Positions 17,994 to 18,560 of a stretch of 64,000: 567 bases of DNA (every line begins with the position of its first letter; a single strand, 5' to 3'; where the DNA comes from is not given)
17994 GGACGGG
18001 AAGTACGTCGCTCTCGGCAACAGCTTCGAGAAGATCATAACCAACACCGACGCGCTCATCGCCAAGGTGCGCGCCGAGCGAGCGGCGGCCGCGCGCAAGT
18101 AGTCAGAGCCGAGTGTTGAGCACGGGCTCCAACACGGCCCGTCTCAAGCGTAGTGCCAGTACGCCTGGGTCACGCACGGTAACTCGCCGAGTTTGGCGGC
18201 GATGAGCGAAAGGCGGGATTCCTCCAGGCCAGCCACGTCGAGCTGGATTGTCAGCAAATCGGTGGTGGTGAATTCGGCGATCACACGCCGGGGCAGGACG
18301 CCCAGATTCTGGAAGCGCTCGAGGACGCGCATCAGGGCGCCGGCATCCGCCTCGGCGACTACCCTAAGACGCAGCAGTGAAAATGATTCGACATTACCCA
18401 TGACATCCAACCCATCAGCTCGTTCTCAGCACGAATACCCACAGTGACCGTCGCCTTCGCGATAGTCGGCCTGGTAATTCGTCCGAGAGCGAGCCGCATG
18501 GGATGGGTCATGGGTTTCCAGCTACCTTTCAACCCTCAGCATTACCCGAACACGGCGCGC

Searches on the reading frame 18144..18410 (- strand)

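Call 37: search_protein_families(library=pfam, proteins=[window:18144-18410:-], max_evalue=0.1)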
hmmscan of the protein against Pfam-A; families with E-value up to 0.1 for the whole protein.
window:18144-18410:- (88 aa): 1 family
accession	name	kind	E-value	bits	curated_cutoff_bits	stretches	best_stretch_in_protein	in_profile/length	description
PF13291.12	ACT_4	-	0.062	14.4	27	1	14-83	8-78/80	ACT domain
